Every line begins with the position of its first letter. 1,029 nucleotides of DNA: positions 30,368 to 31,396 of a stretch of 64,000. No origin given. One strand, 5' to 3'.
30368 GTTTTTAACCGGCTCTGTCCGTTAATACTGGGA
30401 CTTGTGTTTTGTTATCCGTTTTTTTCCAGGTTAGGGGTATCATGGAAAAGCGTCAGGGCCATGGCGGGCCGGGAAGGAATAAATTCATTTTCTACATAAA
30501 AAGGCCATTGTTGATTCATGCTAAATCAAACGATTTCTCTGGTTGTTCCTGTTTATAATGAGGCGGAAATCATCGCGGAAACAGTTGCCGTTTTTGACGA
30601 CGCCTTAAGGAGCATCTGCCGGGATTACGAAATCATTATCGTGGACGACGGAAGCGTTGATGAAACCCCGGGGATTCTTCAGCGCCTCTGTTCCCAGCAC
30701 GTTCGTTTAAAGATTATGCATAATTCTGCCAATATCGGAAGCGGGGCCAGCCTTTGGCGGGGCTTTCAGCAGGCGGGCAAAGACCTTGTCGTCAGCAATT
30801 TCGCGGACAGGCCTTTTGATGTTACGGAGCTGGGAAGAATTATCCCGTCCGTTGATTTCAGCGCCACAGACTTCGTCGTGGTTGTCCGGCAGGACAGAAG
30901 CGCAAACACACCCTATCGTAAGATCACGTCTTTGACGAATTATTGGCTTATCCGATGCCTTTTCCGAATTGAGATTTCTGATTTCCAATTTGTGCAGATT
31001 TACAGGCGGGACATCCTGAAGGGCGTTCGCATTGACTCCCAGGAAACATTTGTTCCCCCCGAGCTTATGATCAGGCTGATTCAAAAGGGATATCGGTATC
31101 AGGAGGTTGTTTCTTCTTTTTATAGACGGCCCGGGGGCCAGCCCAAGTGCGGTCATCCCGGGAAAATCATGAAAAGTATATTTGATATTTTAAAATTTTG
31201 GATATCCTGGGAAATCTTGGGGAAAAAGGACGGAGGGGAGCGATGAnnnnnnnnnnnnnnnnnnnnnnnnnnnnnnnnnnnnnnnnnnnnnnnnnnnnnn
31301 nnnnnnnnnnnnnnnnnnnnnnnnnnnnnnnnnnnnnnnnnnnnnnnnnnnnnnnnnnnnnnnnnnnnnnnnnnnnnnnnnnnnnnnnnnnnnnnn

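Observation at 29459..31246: Arn-like lipid-carrier glycosylation modules repeated across the island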

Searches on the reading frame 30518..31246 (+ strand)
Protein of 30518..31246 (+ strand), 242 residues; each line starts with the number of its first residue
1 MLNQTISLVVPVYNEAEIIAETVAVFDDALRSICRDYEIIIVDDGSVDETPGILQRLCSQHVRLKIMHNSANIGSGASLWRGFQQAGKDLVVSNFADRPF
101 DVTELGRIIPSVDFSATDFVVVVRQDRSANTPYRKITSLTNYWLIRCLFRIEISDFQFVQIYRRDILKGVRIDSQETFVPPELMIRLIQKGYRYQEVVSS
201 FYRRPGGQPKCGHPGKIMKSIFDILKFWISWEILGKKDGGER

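Call 3: search_protein_families(library=pfam, proteins=[window:30518-31246:+], max_evalue=0.01)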
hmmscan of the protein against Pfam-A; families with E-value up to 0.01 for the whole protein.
window:30518-31246:+ (242 aa): 3 families
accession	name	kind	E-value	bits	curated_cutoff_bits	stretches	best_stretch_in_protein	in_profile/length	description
PF00535.33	Glycos_transf_2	-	2.6e-19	70.2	23.3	1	7-150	1-147/168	Glycosyl transferase family 2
PF10111.15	Glyco_tranf_2_2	-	0.00045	20.2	27.3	1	7-92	1-86/276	Glycosyltransferase like family 2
PF13641.12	Glyco_tranf_2_3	-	0.0062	17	27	1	6-92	3-91/230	Glycosyltransferase like family 2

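Call 8: search_protein_families(library=ncbifam, proteins=[window:30518-31246:+], max_evalue=0.01)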
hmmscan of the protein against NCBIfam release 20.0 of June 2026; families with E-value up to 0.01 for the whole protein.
window:30518-31246:+ (242 aa): 19 families
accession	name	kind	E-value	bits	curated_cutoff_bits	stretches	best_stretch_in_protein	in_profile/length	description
NF007986.1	PRK10714.1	equivalog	1.4e-18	67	529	1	5-180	7-183/316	undecaprenyl-phosphate 4-deoxy-4-formamido-L-arabinose transferase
TIGR03937.1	PgaC_IcaA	equivalog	2.8e-15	56.2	422.3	1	4-97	45-135/407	poly-beta-1,6-N-acetyl-D-glucosamine synthase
NF047588.1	GlcsyltransPgfSStrep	equivalog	3.5e-13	49.4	500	1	6-144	3-140/308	glycosyltransferase PgfS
NF010496.0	PRK13915.1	equivalog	5.2e-10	38.9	262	1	3-92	30-121/307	glucosyl-3-phosphoglycerate synthase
NF047683.1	TeichurnBiosyTuaG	equivalog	6.6e-10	39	400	1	4-87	6-86/252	teichuronic acid biosynthesis protein TuaG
NF058614.1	PPMAGASynPpgS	equivalog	2e-09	37.2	370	1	8-132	4-125/226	polyprenyl-phospho-N-acetylgalactosaminyl synthase PpgS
NF007482.0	PRK10073.1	equivalog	2.9e-09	36.4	423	1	4-92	6-90/334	glycosyltransferase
NF041875.1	EPS_EpsD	equivalog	3.2e-09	36.6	370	1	6-92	1-84/325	exopolysaccharide biosynthesis glycosyltransferase EpsD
TIGR04283.1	glyco_like_mftF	equivalog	6.5e-08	32.4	182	1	6-92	1-77/221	TIGR04283 family arsenosugar biosynthesis glycosyltransferase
TIGR03965.1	mycofact_glyco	equivalog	1e-07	31.2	280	1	4-92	74-159/467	mycofactocin biosynthesis glycosyltransferase MftF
NF053739.1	GlytfEpsEBac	equivalog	7.4e-07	28.4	450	1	6-96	3-91/265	glycosyltransferase EpsE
TIGR04182.1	glyco_TIGR04182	equivalog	8.4e-06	25.4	325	1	6-208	2-197/293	S-layer glycoprotein N-glycosyltransferase AglJ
NF050050.1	ProtGlycPglI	equivalog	9.8e-06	25.1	500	1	5-71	3-66/306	GalNAc(5)-diNAcBac-PP-undecaprenol beta-1,3-glucosyltransferase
NF041391.1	DPhHxTase_Halo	equivalog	1.8e-05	23.8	375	1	12-207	3-189/213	dolichyl-phosphate hexose transferase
NF053846.1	glyco_with_XrtP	equivalog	0.00033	19.5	520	1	8-90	45-126/440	XrtP-associated glycosyltransferase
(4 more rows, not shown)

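Call 11: find_encoding_contigs(protein=window:30518-31246:+, flank=10000, max_places=6)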
Protein window:30518-31246:+ (242 aa): no gene with exactly this product is on record in the collection.

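Call 13: find_homologous_proteins(query=window:30518-31246:+)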
Query window:30518-31246:+ (242 aa): 382 proteins with E <= 0.001 among 647 candidates; the best 120 are listed.
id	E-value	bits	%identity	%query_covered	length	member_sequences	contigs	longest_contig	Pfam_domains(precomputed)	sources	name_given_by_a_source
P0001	3.4e-159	546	100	100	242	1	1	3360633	PF00535.33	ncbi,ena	-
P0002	2.6e-101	356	66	98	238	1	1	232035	PF00535.33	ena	-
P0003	1.0e-99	351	61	98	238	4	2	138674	PF10111.15,PF00535.33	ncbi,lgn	-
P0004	1.3e-98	347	66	98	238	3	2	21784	PF00535.33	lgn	-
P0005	3.6e-98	346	65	98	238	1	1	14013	PF10111.15,PF00535.33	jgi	-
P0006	2.7e-94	333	62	97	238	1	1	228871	PF10111.15,PF00535.33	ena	-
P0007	2.8e-93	330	60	98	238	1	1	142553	PF10111.15,PF13641.13,PF00535.33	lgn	-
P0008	4.3e-93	329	62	98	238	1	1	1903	PF10111.15,PF00535.33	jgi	jgi:glycosyltransferase involved in cell wall biosynthesis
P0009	2.9e-92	327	60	98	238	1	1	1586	PF13641.13,PF00535.33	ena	-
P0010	7.0e-92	325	61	98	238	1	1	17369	PF10111.15,PF00535.33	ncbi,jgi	ncbi:MAG: glycosyltransferase family 2 protein [Candidatus Omnitrophota bacterium]|jgi:dolichol-phos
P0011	1.4e-87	311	58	98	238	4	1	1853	PF10111.15,PF00535.33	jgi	-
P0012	1.7e-81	291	54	100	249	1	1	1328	PF10111.15,PF00535.33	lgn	-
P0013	2.3e-78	281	57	94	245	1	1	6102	PF13641.13,PF00535.33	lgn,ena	-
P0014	4.5e-78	280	52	96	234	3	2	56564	PF10111.15,PF00535.33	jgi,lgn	jgi:glycosyltransferase involved in cell wall biosynthesis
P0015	1.4e-77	279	54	96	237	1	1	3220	PF10111.15,PF00535.33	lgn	-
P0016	9.6e-77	276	52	98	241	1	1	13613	PF10111.15,PF00535.33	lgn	-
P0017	1.9e-75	272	53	98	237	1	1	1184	PF10111.15,PF00535.33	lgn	-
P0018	1.1e-74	269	51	96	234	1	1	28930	PF10111.15,PF00535.33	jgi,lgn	jgi:glycosyltransferase involved in cell wall biosynthesis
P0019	3.1e-74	268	53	98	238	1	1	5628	PF13641.13,PF00535.33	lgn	-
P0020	4.9e-74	267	50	98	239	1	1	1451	PF00535.33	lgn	-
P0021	6.5e-74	267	51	97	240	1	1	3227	PF00535.33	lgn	-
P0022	1.4e-73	265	52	97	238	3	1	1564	PF00535.33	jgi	jgi:glycosyltransferase involved in cell wall biosynthesis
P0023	3.3e-73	264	53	95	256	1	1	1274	PF10111.15,PF13641.13,PF00535.33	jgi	-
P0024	4.6e-73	264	54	93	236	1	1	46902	PF00535.33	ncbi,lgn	-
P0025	9.8e-73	263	52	95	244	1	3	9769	PF10111.15,PF00535.33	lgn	-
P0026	3.0e-72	261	51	99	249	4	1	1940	PF13641.13,PF00535.33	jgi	-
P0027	5.0e-72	260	53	94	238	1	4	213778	PF13641.13,PF00535.33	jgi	-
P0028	5.3e-72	260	52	96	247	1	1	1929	PF13641.13,PF00535.33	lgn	-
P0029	6.0e-72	260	51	97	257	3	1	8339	PF13641.13,PF00535.33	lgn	-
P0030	1.2e-71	259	52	93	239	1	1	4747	PF13641.13,PF00535.33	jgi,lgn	jgi:glycosyltransferase involved in cell wall biosynthesis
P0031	1.8e-71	259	52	95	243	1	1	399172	PF13641.13,PF00535.33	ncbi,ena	-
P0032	6.9e-71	257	50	93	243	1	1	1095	PF13641.13,PF00535.33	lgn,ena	-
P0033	1.3e-70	256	52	93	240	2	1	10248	PF13641.13,PF00535.33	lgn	-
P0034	1.4e-70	256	53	98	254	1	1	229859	PF10111.15,PF13641.13,PF00535.33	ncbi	ncbi:MAG: glycosyltransferase family 2 protein [Candidatus Omnitrophota bacterium]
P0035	1.8e-70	255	48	98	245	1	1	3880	PF00535.33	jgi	jgi:dolichol-phosphate mannosyltransferase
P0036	2.0e-70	255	51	97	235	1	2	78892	PF10111.15,PF00535.33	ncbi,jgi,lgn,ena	-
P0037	1.4e-69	252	52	94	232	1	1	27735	PF13641.13,PF00535.33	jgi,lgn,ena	-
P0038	2.3e-69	252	53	97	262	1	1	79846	PF13641.13,PF00535.33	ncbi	-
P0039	3.4e-69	251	49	94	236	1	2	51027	PF10111.15,PF00535.33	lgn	-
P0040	5.4e-69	250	52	94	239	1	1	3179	PF00535.33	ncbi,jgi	-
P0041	1.3e-68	249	52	94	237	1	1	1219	PF10111.15,PF00535.33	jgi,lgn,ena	-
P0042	3.6e-68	248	53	95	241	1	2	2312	PF13641.13,PF00535.33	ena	-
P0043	4.3e-68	248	51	93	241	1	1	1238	PF13641.13,PF00535.33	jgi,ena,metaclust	metaclust:\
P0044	6.3e-68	247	47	96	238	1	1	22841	PF13641.13,PF00535.33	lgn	-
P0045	4.5e-67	244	48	97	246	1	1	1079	PF13641.13,PF00535.33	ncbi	-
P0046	6.6e-67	244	50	100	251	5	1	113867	PF00535.33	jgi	jgi:glycosyltransferase involved in cell wall biosynthesis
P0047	7.0e-67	244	49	98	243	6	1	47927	PF10111.15,PF00535.33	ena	-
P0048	9.1e-67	243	48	96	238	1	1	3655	PF00535.33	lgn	-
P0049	1.0e-66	243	51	94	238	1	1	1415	PF00535.33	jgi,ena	-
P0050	1.3e-66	243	50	95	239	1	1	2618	PF13641.13,PF00535.33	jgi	jgi:glycosyltransferase involved in cell wall biosynthesis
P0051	1.5e-66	242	51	93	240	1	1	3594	PF13641.13,PF00535.33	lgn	-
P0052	1.6e-66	242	49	95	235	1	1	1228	PF10111.15,PF00535.33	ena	-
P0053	1.7e-66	242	48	95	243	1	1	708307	PF13641.13,PF00535.33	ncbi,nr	ncbi:MAG: glycosyltransferase [PVC group bacterium]|nr:glycosyltransferase [PVC group bacterium]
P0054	5.1e-66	241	52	93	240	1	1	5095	PF13641.13,PF00535.33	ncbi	-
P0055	7.1e-66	240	47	98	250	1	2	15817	PF10111.15,PF00535.33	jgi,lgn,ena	-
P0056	3.0e-65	238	48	95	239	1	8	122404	PF13641.13,PF00535.33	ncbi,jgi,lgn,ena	-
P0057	9.5e-65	237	47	96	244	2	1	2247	PF00535.33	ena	-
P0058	1.8e-64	236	47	98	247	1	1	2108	PF00535.33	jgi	-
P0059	8.2e-64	233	46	99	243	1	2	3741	PF13641.13,PF00535.33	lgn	-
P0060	1.1e-63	233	48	95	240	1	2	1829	PF13641.13,PF00535.33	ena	-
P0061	1.2e-63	233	49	95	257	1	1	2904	PF00535.33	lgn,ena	-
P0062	2.1e-63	232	46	96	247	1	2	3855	PF13641.13,PF00535.33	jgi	jgi:glycosyltransferase involved in cell wall biosynthesis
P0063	3.7e-63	231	45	96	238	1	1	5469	PF00535.33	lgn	-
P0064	7.0e-63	230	49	96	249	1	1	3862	PF13641.13,PF00535.33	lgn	-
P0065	9.3e-63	230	49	93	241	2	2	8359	PF00535.33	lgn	-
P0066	9.5e-63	230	45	96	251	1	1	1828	PF00535.33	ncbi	-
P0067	1.1e-62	230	50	95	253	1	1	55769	PF13641.13,PF00535.33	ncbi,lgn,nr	ncbi:MAG: glycosyltransferase family 2 protein [Candidatus Omnitrophica bacterium]|nr:glycosyltransf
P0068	1.2e-62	230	46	96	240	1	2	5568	PF10111.15,PF00535.33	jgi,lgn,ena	-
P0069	3.6e-62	228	47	95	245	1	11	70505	PF13641.13,PF00535.33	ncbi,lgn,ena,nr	ncbi:MAG: glycosyltransferase [Candidatus Omnitrophica bacterium]|nr:glycosyltransferase [Candidatus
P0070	3.7e-62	228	49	94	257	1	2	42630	PF00535.33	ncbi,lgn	ncbi:MAG: glycosyltransferase family 2 protein [Candidatus Omnitrophota bacterium]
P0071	3.9e-62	228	45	97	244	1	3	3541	PF13641.13,PF00535.33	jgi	-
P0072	9.8e-62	227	47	94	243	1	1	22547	PF13641.13,PF00535.33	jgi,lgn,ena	-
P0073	2.1e-61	226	45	96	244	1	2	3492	PF00535.33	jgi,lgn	jgi:glycosyltransferase involved in cell wall biosynthesis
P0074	2.8e-61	225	45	96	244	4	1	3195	PF00535.33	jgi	-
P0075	9.0e-61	224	45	95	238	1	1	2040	PF00535.33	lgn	-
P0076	9.4e-56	207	44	94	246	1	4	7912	PF00535.33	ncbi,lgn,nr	ncbi:MAG: glycosyltransferase family 2 protein [Candidatus Omnitrophica bacterium]|nr:glycosyltransf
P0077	4.2e-55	205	44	94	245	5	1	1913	PF00535.33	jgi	-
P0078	2.7e-54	202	43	93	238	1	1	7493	PF10111.15,PF13641.13,PF00535.33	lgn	-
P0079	6.5e-54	201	43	95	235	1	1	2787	PF10111.15,PF13641.13,PF00535.33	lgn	-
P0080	7.3e-54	201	44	98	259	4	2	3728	PF00535.33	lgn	-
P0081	1.5e-53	200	41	95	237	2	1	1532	PF10111.15,PF00535.33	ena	-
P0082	2.0e-53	199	41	94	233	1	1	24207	PF10111.15,PF13641.13,PF00535.33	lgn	-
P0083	1.5e-52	197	44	93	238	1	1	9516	PF13641.13,PF00535.33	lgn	-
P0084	7.0e-51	191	41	98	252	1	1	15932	PF00535.33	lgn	-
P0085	1.5e-50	190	45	81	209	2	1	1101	PF00535.33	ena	-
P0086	1.5e-49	187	42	91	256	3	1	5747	PF00535.33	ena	-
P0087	2.8e-49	186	40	96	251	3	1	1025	PF13641.13,PF00535.33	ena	-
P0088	6.2e-49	185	50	68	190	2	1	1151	PF00535.33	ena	-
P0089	2.5e-48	183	41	94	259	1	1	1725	PF13641.13,PF00535.33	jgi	jgi:glycosyltransferase involved in cell wall biosynthesis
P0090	1.8e-46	177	40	98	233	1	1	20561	PF13641.13,PF00535.33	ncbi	-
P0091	1.4e-45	174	42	76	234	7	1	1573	PF00535.33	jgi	-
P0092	4.1e-45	172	39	93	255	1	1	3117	PF10111.15,PF13641.13,PF00535.33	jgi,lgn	jgi:glycosyltransferase involved in cell wall biosynthesis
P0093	1.8e-44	170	37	97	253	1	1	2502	PF00535.33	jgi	jgi:glycosyltransferase involved in cell wall biosynthesis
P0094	1.5e-43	167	40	92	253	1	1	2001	PF00535.33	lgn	-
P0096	1.6e-39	154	39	92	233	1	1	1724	PF13641.13,PF00535.33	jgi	jgi:glycosyltransferase involved in cell wall biosynthesis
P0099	5.3e-32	129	34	94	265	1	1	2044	PF00535.33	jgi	jgi:glycosyltransferase involved in cell wall biosynthesis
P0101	1.2e-31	128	34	96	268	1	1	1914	PF00535.33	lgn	-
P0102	3.9e-31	127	35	92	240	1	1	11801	PF10111.15,PF00535.33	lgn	-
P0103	9.5e-28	115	30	93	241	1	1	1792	PF10111.15,PF00535.33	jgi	jgi:glycosyltransferase involved in cell wall biosynthesis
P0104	1.0e-25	109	31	98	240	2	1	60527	PF00535.33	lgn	-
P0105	2.2e-24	104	30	98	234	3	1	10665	PF10111.15,PF00535.33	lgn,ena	-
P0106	3.4e-24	104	31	92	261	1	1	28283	PF00535.33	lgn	-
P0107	8.3e-24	103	30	92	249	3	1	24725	PF10111.15,PF13641.13,PF00535.33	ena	-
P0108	2.1e-22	98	29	96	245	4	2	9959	PF13641.13,PF00535.33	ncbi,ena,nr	ncbi:MAG TPA: glycosyltransferase family 2 protein [Anaerohalosphaeraceae bacterium]|nr:glycosyltran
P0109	4.2e-22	97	32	94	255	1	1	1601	PF13641.13,PF00535.33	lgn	-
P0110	1.3e-21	95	32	84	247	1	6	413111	PF13641.13,PF00535.33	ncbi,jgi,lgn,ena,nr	ncbi:MAG TPA: glycosyltransferase family 2 protein [Sedimentisphaerales bacterium]|nr:glycosyltransf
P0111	1.7e-21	95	29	93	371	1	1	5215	PF10111.15,PF13641.13,PF04138.21,PF00535.33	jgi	jgi:glycosyltransferase involved in cell wall biosynthesis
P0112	5.1e-20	90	28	93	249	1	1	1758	PF00535.33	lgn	-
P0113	6.0e-20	90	30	95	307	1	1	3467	PF10111.15,PF13641.13,PF00535.33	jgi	jgi:glycosyltransferase involved in cell wall biosynthesis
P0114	6.2e-20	90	29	86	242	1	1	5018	PF00535.33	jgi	jgi:dolichol-phosphate mannosyltransferase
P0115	9.4e-20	89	33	93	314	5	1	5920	PF10111.15,PF00535.33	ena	-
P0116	1.3e-19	89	29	92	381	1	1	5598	PF13641.13,PF04138.21,PF00535.33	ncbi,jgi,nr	ncbi:MAG TPA: bifunctional glycosyltransferase family 2/GtrA family protein [Candidatus Paceibactero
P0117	3.8e-18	84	30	93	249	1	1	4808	PF10111.15,PF00535.33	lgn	-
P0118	5.2e-18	84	32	72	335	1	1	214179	PF10111.15,PF13641.13,PF00535.33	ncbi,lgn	ncbi:MAG: glycosyltransferase family 2 protein [Alphaproteobacteria bacterium]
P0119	1.6e-17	82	30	92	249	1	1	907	PF10111.15,PF00535.33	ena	-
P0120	2.2e-17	81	27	94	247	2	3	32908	PF10111.15,PF00535.33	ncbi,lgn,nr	ncbi:MAG: glycosyltransferase family 2 protein [Firmicutes bacterium]|nr:glycosyltransferase family 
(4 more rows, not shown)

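Call 16: find_encoding_contigs(protein=P0001, flank=2000, max_places=3)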
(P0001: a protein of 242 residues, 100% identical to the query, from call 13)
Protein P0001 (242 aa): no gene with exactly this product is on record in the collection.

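Call 17: list_cluster_members(proteins=[P0001, P0002, P0003, P0006, P0031, P0053, P0034])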
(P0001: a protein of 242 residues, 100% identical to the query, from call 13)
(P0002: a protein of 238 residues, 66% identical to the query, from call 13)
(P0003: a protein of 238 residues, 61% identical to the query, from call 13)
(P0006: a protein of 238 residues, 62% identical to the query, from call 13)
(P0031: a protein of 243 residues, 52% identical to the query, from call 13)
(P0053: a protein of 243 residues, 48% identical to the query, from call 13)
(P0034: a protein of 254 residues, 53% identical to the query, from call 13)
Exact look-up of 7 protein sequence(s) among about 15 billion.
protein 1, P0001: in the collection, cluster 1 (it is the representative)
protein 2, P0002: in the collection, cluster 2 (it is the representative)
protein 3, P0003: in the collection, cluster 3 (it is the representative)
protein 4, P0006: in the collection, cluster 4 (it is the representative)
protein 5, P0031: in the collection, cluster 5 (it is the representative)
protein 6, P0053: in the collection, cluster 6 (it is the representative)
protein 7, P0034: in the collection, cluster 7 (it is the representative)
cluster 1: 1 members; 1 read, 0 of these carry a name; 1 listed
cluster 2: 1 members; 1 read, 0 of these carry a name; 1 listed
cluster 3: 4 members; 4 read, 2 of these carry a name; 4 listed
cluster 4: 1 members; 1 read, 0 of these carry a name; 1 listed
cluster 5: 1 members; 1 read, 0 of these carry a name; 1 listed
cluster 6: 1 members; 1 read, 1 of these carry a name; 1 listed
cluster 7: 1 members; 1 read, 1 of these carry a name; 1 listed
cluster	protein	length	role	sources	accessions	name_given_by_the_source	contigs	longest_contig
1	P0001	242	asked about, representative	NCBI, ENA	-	-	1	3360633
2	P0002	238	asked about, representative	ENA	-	-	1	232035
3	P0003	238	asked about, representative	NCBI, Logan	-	-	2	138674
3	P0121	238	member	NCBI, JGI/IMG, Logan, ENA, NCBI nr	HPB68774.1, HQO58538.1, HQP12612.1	MAG TPA: glycosyltransferase family 2 protein [Candidatus Omnitrophota bacterium] | glycosyltransferase family 2 protein [Candidatus Omnitrophota bacterium]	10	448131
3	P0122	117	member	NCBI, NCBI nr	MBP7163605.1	MAG: hypothetical protein KBB26_08795 [Candidatus Omnitrophica bacterium] | hypothetical protein [Candidatus Omnitrophota bacterium]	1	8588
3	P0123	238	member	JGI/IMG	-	-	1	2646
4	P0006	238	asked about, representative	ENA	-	-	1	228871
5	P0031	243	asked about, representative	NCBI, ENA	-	-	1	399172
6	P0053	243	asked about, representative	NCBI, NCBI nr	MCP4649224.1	MAG: glycosyltransferase [PVC group bacterium] | glycosyltransferase [PVC group bacterium]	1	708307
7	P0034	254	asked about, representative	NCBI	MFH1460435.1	MAG: glycosyltransferase family 2 protein [Candidatus Omnitrophota bacterium]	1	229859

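Call 18: find_encoding_contigs(protein=P0002, flank=10000, max_places=2)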
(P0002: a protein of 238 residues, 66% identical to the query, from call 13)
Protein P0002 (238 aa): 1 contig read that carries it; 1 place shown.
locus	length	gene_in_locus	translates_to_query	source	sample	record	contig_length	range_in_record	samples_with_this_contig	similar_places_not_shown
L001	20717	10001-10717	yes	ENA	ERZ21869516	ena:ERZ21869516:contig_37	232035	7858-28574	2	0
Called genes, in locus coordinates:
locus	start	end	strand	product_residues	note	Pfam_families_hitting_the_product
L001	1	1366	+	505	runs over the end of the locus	PF02310:B12-binding, PF04055:Radical_SAM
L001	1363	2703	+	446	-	PF23545:Zn_ribbon_HMPTM, PF04055:Radical_SAM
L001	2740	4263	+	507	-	PF02310:B12-binding, PF04055:Radical_SAM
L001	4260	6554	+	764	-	PF02310:B12-binding, PF19864:Radical_SAM_N2 (faint), PF04055:Radical_SAM, PF02310:B12-binding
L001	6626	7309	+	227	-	PF04055:Radical_SAM (faint)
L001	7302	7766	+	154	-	-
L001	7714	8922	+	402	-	-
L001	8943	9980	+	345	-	PF03706:LPG_synthase_TM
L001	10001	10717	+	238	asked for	PF00535:Glycos_transf_2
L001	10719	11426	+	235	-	PF08889:WbqC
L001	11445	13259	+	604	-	PF09586:YfhO (weak)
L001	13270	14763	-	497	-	PF27533:CapK_C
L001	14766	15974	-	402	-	PF04055:Radical_SAM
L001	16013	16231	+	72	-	-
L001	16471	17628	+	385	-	PF02985:HEAT (faint), PF13646:HEAT_2 (weak), PF03130:HEAT_PBS (faint), PF13513:HEAT_EZ (faint), PF13646:HEAT_2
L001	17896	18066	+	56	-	-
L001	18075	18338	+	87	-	PF02310:B12-binding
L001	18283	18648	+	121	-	-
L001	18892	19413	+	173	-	-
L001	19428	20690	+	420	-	PF00155:Aminotran_1_2 (weak), PF01041:DegT_DnrJ_EryC1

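Call 19: find_encoding_contigs(protein=P0053, flank=10000, max_places=2)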
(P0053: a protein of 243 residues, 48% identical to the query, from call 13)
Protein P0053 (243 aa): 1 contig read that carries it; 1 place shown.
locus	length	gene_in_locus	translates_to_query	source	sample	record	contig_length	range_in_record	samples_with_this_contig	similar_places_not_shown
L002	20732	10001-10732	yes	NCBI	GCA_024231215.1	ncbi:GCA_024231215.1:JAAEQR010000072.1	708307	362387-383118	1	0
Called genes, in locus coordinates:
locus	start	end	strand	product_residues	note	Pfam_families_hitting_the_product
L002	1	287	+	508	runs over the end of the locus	PF02310:B12-binding, PF04055:Radical_SAM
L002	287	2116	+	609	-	-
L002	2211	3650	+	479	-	PF02310:B12-binding, PF04055:Radical_SAM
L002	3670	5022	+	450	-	PF23545:Zn_ribbon_HMPTM, PF04055:Radical_SAM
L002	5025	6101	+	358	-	PF01041:DegT_DnrJ_EryC1, PF00155:Aminotran_1_2 (weak)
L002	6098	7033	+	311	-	PF04055:Radical_SAM, PF13186:SPASM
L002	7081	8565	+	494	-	PF02310:B12-binding, PF04055:Radical_SAM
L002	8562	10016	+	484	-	PF02310:B12-binding, PF04055:Radical_SAM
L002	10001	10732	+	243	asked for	PF13641:Glyco_tranf_2_3 (weak), PF00535:Glycos_transf_2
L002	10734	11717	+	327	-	PF04055:Radical_SAM, PF13353:Fer4_12 (weak)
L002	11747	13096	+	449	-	PF13517:FG-GAP_3 (faint), PF21348:RGL11_C (weak)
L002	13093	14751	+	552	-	PF07676:PD40 (faint), PF26550:Tricorn_2nd (faint), PF26549:Tricorn_N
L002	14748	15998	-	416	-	-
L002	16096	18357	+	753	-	PF02310:B12-binding, PF04055:Radical_SAM, PF00535:Glycos_transf_2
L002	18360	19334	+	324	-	PF13641:Glyco_tranf_2_3 (weak)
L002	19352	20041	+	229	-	PF00535:Glycos_transf_2, PF10111:Glyco_tranf_2_2 (weak), PF13641:Glyco_tranf_2_3 (weak)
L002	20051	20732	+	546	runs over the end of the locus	PF04932:Wzy_C, PF07719:TPR_2 (faint), PF13181:TPR_8 (faint), PF13414:TPR_11 (faint), PF13424:TPR_12 (faint)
